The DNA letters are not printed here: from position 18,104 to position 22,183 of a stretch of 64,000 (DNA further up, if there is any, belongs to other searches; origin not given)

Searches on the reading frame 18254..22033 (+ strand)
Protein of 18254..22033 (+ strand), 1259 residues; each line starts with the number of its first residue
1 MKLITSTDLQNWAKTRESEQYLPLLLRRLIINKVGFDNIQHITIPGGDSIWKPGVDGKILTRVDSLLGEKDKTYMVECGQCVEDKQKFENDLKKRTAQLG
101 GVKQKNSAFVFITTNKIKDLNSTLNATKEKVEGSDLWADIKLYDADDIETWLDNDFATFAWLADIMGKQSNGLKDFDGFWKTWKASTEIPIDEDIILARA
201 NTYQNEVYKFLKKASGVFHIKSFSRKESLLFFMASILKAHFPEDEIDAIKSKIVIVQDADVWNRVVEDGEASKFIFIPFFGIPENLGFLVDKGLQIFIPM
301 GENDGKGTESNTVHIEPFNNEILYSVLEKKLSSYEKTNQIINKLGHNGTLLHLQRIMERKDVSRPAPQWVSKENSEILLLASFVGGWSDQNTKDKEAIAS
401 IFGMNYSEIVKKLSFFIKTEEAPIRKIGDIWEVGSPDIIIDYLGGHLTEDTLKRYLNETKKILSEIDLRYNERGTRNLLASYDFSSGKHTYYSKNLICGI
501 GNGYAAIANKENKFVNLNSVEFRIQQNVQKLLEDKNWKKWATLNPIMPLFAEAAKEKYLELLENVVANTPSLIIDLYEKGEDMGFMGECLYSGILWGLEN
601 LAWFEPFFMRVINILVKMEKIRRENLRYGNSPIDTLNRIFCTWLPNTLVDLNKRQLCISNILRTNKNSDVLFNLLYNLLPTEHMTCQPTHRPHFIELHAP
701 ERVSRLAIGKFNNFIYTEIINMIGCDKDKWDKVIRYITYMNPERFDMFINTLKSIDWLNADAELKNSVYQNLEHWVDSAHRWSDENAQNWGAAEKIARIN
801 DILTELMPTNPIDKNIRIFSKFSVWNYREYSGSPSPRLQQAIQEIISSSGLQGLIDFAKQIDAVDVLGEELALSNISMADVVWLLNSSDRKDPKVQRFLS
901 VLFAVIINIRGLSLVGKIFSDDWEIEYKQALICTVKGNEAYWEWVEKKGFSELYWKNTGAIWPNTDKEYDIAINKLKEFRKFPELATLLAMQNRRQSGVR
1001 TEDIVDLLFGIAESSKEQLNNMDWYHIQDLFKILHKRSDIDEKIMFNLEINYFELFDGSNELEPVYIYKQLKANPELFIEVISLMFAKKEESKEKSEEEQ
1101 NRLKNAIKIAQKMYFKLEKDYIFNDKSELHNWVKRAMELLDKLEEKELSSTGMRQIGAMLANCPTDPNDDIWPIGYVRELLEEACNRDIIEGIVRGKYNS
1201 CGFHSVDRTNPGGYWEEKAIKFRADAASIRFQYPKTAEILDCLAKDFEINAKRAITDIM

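Call 6: search_protein_families(library=pfam, proteins=[window:18254-22033:+], max_evalue=0.01)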
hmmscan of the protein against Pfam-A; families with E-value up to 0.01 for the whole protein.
window:18254-22033:+ (1259 aa): 2 families
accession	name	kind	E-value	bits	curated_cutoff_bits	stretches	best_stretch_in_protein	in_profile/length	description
PF12041.13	DELLA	-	0.0019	18.5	23.8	0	115-154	21-59/69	Transcriptional regulator DELLA protein N terminal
PF09753.14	Use1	-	0.0085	16.2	38.3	0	1080-1151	5-76/243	Membrane fusion protein Use1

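Call 7: search_protein_families(library=padloc, proteins=[window:18254-22033:+], max_evalue=0.01)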
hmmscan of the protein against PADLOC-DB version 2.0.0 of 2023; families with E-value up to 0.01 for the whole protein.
window:18254-22033:+ (1259 aa): 0 families

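Call 8: search_protein_families(library=ncbifam, proteins=[window:18254-22033:+], max_evalue=0.01)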
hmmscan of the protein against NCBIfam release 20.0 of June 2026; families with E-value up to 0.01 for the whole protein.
window:18254-22033:+ (1259 aa): 0 families

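Call 9: find_homologous_proteins(query=window:18254-22030:+)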
Query window:18254-22030:+ (1259 aa): 44 proteins with E <= 0.001 among 8000 candidates.
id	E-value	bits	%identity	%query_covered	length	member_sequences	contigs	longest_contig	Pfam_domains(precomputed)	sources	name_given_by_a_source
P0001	0.0e+0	2747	95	100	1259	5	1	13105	-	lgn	-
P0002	0.0e+0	2433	83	100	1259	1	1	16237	-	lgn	-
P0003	0.0e+0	2405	83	100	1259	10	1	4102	-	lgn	-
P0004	0.0e+0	2394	82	100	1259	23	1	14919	-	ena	-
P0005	0.0e+0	2382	82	100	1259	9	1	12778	-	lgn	-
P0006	0.0e+0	1625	56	100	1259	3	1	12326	-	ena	-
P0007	0.0e+0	1611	56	100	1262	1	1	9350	-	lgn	-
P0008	0.0e+0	1574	54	100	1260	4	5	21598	-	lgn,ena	-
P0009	0.0e+0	1216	45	100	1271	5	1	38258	-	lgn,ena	-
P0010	0.0e+0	1198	45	99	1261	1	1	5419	-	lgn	-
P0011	0.0e+0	1132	44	99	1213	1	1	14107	-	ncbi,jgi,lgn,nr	ncbi:MAG: hypothetical protein LBT18_05445 [Endomicrobium sp.]|jgi:hypothetical protein|nr:hypotheti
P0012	0.0e+0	1107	41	100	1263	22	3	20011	-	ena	-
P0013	0.0e+0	1103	40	100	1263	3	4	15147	-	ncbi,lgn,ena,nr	ncbi:MAG: hypothetical protein J6Y03_03085 [Alphaproteobacteria bacterium]|nr:hypothetical protein [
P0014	0.0e+0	1101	42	99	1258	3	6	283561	-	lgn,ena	-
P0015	0.0e+0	1093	41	100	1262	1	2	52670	-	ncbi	-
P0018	2.0e-286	972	38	99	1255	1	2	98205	-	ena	-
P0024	2.7e-174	600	29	99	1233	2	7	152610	-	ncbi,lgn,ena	-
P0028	1.4e-88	317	25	100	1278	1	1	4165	-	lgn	-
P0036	2.6e-64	236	25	70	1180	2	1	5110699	-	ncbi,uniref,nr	ncbi:MAG: hypothetical protein Q3M24_18705 [Candidatus Electrothrix aestuarii]|uniref:Uncharacterize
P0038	9.3e-63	231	24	58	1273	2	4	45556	-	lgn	-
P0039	3.0e-62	229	23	99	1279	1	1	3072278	-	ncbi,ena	-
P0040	5.5e-60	222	25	71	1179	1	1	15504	-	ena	-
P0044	1.1e-32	131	23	68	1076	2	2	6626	PF04326.20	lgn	-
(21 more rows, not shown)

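Call 10: search_solved_structures(query=window:18254-22030:+, max_evalue=1)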
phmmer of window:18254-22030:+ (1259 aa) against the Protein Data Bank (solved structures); distinct sequences matched with E-value up to 1: 0.

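Call 13: search_solved_structures(query=A1, max_evalue=10, show_alignments=2)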
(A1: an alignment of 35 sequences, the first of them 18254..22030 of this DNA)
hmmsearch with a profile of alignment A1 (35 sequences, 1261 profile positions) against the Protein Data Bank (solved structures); distinct sequences matched with E-value up to 10: 5.
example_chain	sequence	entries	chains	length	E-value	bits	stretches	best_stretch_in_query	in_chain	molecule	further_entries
9zs4_B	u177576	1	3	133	0.13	13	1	721-808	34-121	CRISPR system Cms protein Csm2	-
8gac_A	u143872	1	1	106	0.19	12.4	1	939-1021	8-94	CTLA-4 binder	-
8gab_A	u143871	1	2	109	0.25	12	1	938-1017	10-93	CTLA-4 binder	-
2lse_A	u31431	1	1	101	0.37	11.5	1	717-793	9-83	Four Helix Bundle Protein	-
7ta2_A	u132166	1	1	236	3.2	8.4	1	733-796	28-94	Sperm acrosome membrane-associated protein 6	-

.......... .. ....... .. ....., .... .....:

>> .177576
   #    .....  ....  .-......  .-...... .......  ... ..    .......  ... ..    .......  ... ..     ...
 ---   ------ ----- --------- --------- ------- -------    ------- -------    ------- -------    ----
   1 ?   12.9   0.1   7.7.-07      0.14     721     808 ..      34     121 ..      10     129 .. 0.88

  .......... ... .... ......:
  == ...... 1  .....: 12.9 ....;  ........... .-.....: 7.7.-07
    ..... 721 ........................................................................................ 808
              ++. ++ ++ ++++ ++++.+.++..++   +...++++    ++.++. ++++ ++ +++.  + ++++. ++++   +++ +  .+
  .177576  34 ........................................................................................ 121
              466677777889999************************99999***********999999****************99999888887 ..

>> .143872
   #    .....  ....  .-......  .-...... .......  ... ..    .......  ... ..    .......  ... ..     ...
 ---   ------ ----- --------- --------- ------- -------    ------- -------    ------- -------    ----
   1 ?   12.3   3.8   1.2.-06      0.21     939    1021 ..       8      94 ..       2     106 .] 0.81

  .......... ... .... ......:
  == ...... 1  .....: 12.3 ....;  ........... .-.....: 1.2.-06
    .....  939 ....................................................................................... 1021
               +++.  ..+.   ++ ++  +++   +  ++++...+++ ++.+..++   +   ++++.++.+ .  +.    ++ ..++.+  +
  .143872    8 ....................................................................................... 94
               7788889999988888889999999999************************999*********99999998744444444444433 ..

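Call 14: search_protein_families(library=pfam, alignment_id=A1, max_evalue=0.01)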
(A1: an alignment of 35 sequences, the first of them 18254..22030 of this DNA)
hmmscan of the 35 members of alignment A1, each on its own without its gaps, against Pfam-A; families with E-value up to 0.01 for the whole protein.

A. member 1, window:18254-22030:+ (1259 aa): 2 families
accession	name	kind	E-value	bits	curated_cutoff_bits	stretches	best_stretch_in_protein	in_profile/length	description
PF12041.13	DELLA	-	0.0019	18.5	23.8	0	115-154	21-59/69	Transcriptional regulator DELLA protein N terminal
PF09753.14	Use1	-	0.0085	16.2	38.3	0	1080-1151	5-76/243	Membrane fusion protein Use1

B. families by the number of members that match (of 35 scanned): 20 families
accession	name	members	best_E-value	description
PF01381.28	HTH_3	7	1.8e-08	Helix-turn-helix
PF13560.12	HTH_31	6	4e-07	Helix-turn-helix domain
PF12844.13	HTH_19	2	0.00057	Helix-turn-helix domain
PF12728.13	HTH_17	1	6.4e-09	Helix-turn-helix domain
PF04326.19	SLFN_AlbA_2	1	1.6e-08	Schlafen, AlbA_2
PF13411.12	MerR_1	1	2.8e-06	MerR HTH family regulatory protein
PF00376.29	MerR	1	9.1e-05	MerR family regulatory protein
PF03574.21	Peptidase_S48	1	0.00019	Peptidase family S48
PF13551.12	HTH_29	1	0.00041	Winged helix-turn helix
PF13384.12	HTH_23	1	0.00049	Homeodomain-like domain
PF01527.26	HTH_Tnp_1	1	0.0013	Transposase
PF12041.13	DELLA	1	0.0019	Transcriptional regulator DELLA protein N terminal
PF13556.12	HTH_30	1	0.0019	PucR C-terminal helix-turn-helix domain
PF12802.13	MarR_2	1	0.0023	MarR family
PF13542.12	HTH_Tnp_ISL3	1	0.0043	Helix-turn-helix domain of transposase family ISL3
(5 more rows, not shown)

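Call 20: find_encoding_contigs(protein=P0014, flank=10000, max_places=3)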
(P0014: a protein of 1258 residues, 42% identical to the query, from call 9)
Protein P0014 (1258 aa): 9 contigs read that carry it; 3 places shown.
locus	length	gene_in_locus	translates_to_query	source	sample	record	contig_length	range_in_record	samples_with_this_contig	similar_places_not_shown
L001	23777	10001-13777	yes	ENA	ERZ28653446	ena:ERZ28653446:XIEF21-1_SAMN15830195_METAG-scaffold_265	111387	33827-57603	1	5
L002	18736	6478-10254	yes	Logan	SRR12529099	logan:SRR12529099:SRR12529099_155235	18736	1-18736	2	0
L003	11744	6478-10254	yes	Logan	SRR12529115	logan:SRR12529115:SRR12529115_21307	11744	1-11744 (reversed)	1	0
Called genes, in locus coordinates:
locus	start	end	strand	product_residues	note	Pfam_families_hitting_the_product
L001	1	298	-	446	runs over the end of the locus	PF02347:GDC-P, PF00266:Aminotran_5 (weak)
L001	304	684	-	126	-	PF01597:GCV_H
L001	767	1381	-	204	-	PF09335:VTT_dom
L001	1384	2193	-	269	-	PF02673:BacA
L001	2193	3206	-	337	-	-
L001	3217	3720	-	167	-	PF01965:DJ-1_PfpI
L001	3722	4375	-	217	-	PF00160:Pro_isomerase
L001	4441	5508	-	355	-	PF13439:Glyco_transf_4, PF00534:Glycos_transf_1, PF13692:Glyco_trans_1_4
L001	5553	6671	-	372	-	PF01757:Acyl_transf_3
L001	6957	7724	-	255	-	PF17761:DUF1016_N, PF06250:YhcG_C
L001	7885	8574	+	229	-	PF18798:LPD3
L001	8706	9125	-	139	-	PF16363:GDP_Man_Dehyd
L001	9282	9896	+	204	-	-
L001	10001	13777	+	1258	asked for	-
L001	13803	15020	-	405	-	-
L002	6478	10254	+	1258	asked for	-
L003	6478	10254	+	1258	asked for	-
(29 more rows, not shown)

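Call 21: find_encoding_contigs(protein=P0024, flank=8000, max_places=2)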
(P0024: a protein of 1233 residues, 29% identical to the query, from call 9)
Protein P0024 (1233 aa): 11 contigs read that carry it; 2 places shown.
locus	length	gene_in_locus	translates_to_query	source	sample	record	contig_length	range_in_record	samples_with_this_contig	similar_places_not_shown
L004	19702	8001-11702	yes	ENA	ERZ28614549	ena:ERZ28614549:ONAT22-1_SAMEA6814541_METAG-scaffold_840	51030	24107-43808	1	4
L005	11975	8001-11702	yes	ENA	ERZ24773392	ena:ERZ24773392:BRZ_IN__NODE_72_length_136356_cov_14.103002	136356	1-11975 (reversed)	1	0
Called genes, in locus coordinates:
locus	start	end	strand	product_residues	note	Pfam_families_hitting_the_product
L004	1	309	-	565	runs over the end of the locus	PF00133:tRNA-synt_1, PF09334:tRNA-synt_1g, PF08264:Anticodon_1 (weak), PF19303:Anticodon_3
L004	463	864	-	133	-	-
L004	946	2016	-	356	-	PF01384:PHO4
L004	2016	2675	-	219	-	PF01865:PhoU_div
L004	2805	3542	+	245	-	PF13462:Thioredoxin_4, PF00085:Thioredoxin (weak), PF13098:Thioredoxin_2 (faint), PF01323:DSBA, PF13743:Thioredoxin_5 (weak)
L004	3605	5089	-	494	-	PF07831:PYNP_C (weak)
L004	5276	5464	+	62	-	-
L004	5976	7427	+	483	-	-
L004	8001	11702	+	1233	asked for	-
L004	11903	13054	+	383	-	PF00176:SNF2-rel_dom, PF04851:ResIII, PF00270:DEAD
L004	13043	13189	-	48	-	-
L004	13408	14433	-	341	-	-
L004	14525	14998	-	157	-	-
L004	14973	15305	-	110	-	-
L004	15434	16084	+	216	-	PF00239:Resolvase, PF02796:HTH_7 (weak)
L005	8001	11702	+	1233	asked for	-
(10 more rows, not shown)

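Call 22: find_encoding_contigs(protein=P0018, flank=8000, max_places=2)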
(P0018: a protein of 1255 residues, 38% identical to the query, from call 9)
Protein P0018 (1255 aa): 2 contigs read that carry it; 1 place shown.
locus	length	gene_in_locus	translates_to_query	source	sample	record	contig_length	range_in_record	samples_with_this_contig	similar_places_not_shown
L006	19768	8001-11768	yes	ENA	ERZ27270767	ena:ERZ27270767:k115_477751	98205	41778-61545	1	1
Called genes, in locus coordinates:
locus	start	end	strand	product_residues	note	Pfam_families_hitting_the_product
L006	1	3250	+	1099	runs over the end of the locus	PF13091:PLDc_2, PF04851:ResIII (faint), PF00176:SNF2-rel_dom, PF00271:Helicase_C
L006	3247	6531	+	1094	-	PF02384:N6_Mtase (faint), PF07669:Eco57I, PF12950:TaqI_C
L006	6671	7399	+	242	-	PF05013:FGase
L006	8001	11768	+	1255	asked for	-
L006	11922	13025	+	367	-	PF13776:DUF4172, PF02661:Fic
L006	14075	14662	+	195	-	-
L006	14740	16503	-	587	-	PF13292:DXP_synthase_N, PF00456:Transketolase_N (weak), PF13292:DXP_synthase_N (weak), PF02779:Transket_pyr, PF02780:Transketolase_C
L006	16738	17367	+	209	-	PF12682:Flavodoxin_4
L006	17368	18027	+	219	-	PF12801:Fer4_5, PF00037:Fer4 (faint), PF12837:Fer4_6 (faint), PF13237:Fer4_10 (weak), PF14697:Fer4_21 (weak)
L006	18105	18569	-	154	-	-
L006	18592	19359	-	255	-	PF03372:Exo_endo_phos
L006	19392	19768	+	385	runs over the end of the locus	PF00438:S-AdoMet_synt_N, PF02772:S-AdoMet_synt_M, PF02773:S-AdoMet_synt_C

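Call 23: find_encoding_contigs(protein=P0039, flank=8000, max_places=2)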
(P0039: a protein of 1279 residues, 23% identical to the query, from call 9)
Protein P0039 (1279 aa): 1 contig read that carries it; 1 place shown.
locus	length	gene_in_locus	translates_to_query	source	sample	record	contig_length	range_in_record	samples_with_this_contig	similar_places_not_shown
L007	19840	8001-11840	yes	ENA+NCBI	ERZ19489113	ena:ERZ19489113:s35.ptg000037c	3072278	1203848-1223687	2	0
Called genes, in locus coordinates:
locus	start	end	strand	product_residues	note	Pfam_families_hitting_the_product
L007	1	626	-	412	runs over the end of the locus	PF02463:SMC_N (faint), PF13175:AAA_15, PF13476:AAA_23 (weak), PF13304:AAA_21 (faint)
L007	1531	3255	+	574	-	-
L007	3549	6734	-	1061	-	PF13091:PLDc_2, PF00176:SNF2-rel_dom (faint), PF00270:DEAD (faint), PF04851:ResIII, PF00271:Helicase_C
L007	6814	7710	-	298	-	PF13401:AAA_22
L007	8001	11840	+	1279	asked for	-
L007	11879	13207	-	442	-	-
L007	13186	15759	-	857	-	PF07669:Eco57I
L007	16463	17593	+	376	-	PF01381:HTH_3, PF13443:HTH_26, PF13560:HTH_31, PF06114:Peptidase_M78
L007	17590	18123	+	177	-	PF01850:PIN (faint)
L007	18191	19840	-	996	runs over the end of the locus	PF02384:N6_Mtase (faint), PF07669:Eco57I, PF12950:TaqI_C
